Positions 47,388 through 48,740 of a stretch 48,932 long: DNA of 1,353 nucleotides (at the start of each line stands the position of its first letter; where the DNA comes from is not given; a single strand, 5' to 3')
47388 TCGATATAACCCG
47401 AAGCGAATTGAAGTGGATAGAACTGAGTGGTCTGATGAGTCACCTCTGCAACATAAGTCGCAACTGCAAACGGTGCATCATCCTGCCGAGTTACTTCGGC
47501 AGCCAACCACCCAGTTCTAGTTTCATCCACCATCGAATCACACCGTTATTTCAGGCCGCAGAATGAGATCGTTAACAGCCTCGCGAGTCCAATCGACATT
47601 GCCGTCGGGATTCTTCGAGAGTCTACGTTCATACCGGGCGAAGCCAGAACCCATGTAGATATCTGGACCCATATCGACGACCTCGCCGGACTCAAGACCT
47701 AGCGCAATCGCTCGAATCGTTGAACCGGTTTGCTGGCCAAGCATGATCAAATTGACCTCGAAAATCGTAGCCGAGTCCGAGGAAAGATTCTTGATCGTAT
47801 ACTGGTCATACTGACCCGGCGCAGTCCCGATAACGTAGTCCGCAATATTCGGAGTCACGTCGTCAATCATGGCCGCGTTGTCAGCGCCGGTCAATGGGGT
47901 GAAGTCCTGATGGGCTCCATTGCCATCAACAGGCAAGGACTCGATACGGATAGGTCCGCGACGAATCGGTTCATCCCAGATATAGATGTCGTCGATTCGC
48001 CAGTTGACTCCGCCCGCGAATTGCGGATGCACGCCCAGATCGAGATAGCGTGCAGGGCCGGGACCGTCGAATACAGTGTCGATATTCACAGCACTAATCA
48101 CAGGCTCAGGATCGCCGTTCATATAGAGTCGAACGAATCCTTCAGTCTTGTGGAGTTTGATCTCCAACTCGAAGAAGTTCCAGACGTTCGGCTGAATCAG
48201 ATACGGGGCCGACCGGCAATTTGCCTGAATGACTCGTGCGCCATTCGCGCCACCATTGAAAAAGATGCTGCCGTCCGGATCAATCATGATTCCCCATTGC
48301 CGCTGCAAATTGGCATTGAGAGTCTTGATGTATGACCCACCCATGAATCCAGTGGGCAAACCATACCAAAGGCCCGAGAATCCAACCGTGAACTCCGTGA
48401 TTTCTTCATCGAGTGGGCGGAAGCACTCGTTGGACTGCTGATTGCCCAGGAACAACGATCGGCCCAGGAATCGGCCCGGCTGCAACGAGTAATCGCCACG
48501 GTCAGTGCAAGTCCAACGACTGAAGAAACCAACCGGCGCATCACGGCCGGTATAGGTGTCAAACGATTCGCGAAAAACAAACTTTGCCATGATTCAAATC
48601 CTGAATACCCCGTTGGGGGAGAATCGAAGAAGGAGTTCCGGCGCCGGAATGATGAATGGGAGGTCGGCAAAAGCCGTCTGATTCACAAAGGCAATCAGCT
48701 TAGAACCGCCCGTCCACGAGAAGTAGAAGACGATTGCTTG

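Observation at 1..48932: Genome-wide hyper-enrichment of GANTC, above all GAGTC/GACTC, with no methyltransferase gene visible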

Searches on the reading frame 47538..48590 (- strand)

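Call 29: search_protein_families(library=phrogs, max_evalue=0.001, proteins=[window:47538-48590:-])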
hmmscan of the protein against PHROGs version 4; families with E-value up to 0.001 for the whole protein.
window:47538-48590:- (350 aa): 1 family
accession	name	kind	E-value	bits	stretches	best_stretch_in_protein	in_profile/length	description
phrog_2448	-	unknown function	8.2e-20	72.3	1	125-341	106-326/335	-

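Call 115: search_protein_families(library=pfam, max_evalue=0.01, proteins=[window:47538-48590:-])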
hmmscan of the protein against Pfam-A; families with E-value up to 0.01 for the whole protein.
window:47538-48590:- (350 aa): 0 families
